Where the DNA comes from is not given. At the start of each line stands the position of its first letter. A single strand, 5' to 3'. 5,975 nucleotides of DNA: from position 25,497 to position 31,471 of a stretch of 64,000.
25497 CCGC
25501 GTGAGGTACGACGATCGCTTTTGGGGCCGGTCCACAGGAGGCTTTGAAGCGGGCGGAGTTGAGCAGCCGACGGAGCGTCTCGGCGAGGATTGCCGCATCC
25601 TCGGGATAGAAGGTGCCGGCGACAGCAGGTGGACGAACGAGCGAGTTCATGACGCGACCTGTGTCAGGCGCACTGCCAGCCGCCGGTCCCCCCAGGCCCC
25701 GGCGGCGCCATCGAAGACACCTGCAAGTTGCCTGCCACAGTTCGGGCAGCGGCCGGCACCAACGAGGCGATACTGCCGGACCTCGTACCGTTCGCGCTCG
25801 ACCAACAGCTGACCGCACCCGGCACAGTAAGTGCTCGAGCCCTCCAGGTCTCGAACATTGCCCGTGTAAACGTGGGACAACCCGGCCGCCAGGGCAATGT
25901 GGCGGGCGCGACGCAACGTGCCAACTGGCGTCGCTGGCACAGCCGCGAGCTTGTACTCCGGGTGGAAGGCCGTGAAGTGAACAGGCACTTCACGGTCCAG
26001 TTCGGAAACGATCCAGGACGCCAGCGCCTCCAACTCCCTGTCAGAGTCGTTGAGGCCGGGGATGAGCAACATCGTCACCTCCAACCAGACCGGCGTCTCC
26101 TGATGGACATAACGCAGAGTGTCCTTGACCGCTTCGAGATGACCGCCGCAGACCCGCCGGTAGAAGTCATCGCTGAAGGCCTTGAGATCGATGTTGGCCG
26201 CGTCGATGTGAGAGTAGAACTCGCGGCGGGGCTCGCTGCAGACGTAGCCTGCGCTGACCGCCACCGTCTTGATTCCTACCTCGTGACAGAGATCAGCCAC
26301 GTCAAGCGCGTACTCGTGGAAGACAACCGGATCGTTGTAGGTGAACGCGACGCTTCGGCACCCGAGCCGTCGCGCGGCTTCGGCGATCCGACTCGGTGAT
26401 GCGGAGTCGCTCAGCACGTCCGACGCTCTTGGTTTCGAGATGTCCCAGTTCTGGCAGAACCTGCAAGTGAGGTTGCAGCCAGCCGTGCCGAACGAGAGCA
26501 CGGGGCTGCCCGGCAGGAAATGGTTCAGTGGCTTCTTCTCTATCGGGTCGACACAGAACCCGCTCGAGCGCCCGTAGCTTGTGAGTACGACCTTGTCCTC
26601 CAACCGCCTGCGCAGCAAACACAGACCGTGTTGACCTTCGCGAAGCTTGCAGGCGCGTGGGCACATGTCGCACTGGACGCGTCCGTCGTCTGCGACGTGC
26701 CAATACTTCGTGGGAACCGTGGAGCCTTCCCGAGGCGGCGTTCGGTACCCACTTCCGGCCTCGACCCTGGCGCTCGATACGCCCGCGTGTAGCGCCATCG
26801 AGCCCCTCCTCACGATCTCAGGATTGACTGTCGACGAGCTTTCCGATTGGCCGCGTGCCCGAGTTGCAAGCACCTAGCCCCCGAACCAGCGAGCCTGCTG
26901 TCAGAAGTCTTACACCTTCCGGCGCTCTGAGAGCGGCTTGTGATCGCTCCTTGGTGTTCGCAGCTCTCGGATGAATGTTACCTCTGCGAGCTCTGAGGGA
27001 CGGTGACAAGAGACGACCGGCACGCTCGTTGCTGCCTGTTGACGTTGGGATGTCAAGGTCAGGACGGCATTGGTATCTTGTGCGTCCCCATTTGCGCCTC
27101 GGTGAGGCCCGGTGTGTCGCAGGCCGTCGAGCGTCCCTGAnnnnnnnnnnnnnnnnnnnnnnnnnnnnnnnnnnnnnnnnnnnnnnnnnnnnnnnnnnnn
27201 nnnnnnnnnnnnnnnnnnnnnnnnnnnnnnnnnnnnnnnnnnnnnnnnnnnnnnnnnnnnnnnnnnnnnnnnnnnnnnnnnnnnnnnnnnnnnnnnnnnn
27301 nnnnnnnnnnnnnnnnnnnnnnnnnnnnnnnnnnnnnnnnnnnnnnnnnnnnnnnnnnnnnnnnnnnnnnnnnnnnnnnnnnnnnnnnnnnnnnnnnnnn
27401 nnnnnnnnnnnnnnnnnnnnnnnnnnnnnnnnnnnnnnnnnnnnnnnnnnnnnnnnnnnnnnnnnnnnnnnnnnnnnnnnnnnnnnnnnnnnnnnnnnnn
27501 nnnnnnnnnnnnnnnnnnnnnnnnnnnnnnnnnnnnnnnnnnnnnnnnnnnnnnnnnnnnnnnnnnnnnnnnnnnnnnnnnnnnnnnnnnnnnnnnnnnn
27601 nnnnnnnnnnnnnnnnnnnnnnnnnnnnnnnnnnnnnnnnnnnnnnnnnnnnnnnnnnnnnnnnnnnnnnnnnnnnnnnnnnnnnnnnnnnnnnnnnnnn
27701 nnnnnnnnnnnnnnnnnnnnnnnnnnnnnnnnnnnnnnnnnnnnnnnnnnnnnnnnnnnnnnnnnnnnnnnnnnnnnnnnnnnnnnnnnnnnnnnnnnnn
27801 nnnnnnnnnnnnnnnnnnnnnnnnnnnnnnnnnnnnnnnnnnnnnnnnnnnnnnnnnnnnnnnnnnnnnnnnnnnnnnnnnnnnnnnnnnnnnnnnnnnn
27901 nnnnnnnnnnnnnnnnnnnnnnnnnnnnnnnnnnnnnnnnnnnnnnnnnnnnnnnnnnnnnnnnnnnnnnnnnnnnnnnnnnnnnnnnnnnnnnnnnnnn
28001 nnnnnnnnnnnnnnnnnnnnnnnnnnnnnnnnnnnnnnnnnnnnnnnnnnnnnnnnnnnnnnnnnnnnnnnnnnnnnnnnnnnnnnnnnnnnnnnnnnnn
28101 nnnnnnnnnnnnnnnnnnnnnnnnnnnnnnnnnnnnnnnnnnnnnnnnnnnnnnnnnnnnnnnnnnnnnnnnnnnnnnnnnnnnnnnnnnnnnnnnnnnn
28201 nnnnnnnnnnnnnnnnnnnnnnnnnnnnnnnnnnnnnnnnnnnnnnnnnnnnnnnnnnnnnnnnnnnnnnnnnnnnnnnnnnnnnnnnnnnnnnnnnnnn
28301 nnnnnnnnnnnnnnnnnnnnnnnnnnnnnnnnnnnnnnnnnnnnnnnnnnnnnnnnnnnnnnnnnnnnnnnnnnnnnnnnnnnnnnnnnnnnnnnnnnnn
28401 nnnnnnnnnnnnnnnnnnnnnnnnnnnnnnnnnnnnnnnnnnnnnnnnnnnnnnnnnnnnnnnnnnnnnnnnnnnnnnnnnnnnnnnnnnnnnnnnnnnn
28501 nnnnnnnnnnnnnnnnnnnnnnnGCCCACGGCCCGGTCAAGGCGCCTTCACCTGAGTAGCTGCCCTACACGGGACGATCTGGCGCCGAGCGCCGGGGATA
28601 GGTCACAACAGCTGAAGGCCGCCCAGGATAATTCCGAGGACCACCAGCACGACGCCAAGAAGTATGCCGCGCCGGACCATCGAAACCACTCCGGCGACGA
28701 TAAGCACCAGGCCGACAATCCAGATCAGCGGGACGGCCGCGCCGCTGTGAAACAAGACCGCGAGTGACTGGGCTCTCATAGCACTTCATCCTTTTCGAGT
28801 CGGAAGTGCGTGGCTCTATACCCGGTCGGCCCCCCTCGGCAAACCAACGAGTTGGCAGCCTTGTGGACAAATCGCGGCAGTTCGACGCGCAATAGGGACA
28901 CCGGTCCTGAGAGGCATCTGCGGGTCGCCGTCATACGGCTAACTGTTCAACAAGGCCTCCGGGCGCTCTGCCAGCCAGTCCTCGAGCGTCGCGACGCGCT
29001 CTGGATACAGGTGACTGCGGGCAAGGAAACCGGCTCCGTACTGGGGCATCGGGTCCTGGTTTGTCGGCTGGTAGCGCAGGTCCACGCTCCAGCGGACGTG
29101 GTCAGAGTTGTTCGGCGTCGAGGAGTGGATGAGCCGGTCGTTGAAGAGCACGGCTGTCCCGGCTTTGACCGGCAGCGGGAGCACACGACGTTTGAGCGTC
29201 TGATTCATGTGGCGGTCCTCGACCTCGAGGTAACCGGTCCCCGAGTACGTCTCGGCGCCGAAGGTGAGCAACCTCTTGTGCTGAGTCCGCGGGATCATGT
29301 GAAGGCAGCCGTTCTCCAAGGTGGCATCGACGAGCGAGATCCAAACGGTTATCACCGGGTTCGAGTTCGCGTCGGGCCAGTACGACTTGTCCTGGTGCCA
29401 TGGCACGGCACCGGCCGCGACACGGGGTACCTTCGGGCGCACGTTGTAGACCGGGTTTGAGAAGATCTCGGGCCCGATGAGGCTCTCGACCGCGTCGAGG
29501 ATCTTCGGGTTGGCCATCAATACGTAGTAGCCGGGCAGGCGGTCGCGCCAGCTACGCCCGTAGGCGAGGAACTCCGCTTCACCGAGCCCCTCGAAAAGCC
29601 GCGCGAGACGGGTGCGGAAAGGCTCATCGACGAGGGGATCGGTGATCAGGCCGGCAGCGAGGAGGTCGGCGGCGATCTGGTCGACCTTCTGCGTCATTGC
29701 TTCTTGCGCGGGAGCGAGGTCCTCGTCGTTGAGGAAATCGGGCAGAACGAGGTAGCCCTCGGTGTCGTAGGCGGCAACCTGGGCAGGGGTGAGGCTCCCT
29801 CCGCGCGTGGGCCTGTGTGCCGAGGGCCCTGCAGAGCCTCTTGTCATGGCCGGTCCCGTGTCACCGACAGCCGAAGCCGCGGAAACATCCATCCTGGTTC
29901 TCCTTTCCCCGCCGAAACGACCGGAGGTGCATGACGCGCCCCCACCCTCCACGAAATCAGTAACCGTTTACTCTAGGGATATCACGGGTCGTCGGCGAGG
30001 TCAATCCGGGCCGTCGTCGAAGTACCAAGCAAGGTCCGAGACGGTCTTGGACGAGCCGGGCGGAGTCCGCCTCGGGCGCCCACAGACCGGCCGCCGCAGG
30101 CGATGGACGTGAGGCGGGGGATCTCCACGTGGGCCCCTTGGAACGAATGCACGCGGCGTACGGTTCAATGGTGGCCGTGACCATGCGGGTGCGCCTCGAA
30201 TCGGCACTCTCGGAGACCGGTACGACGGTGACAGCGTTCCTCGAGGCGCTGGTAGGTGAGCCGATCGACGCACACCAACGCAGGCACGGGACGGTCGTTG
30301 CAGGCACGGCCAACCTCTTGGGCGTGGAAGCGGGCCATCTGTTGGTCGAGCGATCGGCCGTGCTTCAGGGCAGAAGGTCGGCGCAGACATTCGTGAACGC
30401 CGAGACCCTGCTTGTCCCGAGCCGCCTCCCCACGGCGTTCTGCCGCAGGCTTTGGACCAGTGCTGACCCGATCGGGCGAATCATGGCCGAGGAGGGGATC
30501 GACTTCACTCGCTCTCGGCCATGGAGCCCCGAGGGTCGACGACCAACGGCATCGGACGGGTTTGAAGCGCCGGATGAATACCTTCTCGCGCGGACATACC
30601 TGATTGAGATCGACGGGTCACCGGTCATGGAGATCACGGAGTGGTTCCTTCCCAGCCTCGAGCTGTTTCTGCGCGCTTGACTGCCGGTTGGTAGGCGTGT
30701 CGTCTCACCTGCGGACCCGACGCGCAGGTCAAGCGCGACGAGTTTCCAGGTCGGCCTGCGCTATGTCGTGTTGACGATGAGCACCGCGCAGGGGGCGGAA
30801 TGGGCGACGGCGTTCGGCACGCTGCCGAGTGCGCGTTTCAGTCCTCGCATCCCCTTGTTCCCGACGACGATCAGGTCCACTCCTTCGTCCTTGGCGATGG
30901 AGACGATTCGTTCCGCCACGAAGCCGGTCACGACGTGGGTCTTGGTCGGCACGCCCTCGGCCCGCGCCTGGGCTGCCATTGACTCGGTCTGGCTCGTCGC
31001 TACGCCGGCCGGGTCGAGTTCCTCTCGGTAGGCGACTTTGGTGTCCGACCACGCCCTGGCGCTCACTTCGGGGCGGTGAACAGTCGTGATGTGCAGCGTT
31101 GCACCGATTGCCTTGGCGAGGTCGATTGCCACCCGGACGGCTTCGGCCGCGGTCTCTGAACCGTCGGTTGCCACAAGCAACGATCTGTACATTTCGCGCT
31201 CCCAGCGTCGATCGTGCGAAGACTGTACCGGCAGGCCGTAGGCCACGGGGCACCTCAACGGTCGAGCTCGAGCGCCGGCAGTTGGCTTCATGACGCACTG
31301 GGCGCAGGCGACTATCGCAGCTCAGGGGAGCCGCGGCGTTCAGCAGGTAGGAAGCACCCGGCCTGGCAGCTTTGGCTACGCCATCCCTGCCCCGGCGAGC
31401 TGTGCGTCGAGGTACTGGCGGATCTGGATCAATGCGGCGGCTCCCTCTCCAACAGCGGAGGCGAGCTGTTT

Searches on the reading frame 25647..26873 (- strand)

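Call 13: search_protein_families(library=pfam, proteins=[window:25647-26873:-], max_evalue=0.001)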
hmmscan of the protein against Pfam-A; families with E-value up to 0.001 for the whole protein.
window:25647-26873:- (408 aa): 1 family
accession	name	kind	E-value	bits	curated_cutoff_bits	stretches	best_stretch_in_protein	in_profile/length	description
PF04055.27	Radical_SAM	-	3e-18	67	29.5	1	130-280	4-160/166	Radical SAM superfamily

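Call 40: search_protein_families(library=ncbifam, proteins=[window:25647-26873:-], max_evalue=0.00001)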
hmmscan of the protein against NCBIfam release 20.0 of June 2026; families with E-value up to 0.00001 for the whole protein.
window:25647-26873:- (408 aa): 14 families
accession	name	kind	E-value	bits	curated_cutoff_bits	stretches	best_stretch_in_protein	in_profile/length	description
TIGR04337.1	AmmeMemoSam_rS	hypoth_equivalog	3.7e-182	604.9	220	1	55-403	1-349/349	AmmeMemoRadiSam system radical SAM enzyme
TIGR02493.1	PFLA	equivalog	4.6e-15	55.6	231.75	1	131-295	23-189/235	pyruvate formate-lyase-activating protein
TIGR02494.1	PFLE_PFLC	subfamily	3.2e-14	52.9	174.35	1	180-304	132-255/293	glycyl-radical enzyme activating protein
TIGR04041.1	activase_YjjW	hypoth_equivalog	4.3e-11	42.7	250.2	1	188-305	125-240/276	YjjW family glycine radical enzyme activase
NF033717.2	HPDL_rSAM_activ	equivalog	2.7e-08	33.4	420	1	175-288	134-248/311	4-hydroxyphenylacetate decarboxylase activase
TIGR02495.1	NrdG2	equivalog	1.4e-07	31.1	131.15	1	130-289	23-181/193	anaerobic ribonucleoside-triphosphate reductase activating protein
NF033719.1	ind_deCO2_activ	equivalog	1.5e-07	31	425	1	175-288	133-245/302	indoleacetate decarboxylase activase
NF048010.1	SfplDhtActHpsHDes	equivalog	2e-07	30.1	430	1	180-304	140-264/298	(2S)-3-sulfopropanediol dehydratase activating enzyme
TIGR04395.1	cutC_activ_rSAM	equivalog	4.4e-07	29.4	360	0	181-288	139-245/309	choline TMA-lyase-activating enzyme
NF043069.1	T4HPD_activ_SAM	equivalog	1.8e-06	27.5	425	0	175-289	127-240/299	trans-4-hydroxy-L-proline dehydratase activase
NF048008.1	SfplDhtActHpfHKleb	equivalog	2.4e-06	27.1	500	0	177-296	132-250/308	(2S)-3-sulfopropanediol dehydratase activating enzyme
TIGR02668.1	moaA_archaeal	equivalog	2.6e-06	26.6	325.25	1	130-278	17-165/303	GTP 3',8-cyclase MoaA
NF001199.0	PRK00164.2-1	equivalog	6.7e-06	25.4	231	0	130-277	19-166/308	GTP 3',8-cyclase MoaA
TIGR02666.1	moaA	equivalog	9.2e-06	24.8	284.05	0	130-289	17-181/336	GTP 3',8-cyclase MoaA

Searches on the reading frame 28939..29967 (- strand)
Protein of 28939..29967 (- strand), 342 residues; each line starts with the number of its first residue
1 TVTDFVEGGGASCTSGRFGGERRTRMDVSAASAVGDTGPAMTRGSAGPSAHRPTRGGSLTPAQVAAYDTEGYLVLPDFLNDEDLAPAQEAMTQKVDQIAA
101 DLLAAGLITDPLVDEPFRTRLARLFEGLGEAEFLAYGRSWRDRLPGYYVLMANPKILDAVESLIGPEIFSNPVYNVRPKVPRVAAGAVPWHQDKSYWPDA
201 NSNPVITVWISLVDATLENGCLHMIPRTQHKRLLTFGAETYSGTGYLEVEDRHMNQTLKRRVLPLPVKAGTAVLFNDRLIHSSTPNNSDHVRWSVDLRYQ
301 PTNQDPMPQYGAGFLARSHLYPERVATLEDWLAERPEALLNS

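Call 34: search_protein_families(library=pfam, proteins=[window:28939-29967:-], max_evalue=0.00001)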
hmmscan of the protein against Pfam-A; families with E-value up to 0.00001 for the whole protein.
window:28939-29967:- (342 aa): 1 family
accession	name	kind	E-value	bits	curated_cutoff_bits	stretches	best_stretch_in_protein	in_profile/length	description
PF05721.19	PhyH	-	2.7e-29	103.4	22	1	67-292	1-211/213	Phytanoyl-CoA dioxygenase (PhyH)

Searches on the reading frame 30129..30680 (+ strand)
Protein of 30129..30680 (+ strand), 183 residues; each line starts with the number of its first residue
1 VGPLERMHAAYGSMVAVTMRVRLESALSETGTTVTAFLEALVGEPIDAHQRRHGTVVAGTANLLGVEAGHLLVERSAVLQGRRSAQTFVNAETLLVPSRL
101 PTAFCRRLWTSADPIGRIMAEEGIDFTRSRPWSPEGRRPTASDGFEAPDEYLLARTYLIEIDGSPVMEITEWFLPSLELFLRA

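Call 68: search_protein_families(library=pfam, proteins=[window:30129-30680:+], max_evalue=0.001)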
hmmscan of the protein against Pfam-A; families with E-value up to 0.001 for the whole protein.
window:30129-30680:+ (183 aa): 1 family
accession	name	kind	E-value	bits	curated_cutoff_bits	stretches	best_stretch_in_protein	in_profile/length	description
PF01947.21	Rv2949c-like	-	4.8e-05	23.8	22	1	34-180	7-148/149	Chorismate pyruvate-lyase Rv2949c-like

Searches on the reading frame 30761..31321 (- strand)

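Call 34: search_protein_families(library=pfam, proteins=[window:30761-31321:-], max_evalue=0.00001)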
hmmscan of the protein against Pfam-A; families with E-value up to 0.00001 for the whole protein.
window:30761-31321:- (186 aa): 1 family
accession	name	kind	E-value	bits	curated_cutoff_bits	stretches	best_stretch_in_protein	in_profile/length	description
PF00582.32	Usp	-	2.3e-32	112.9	24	1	44-183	1-140/141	Universal stress protein family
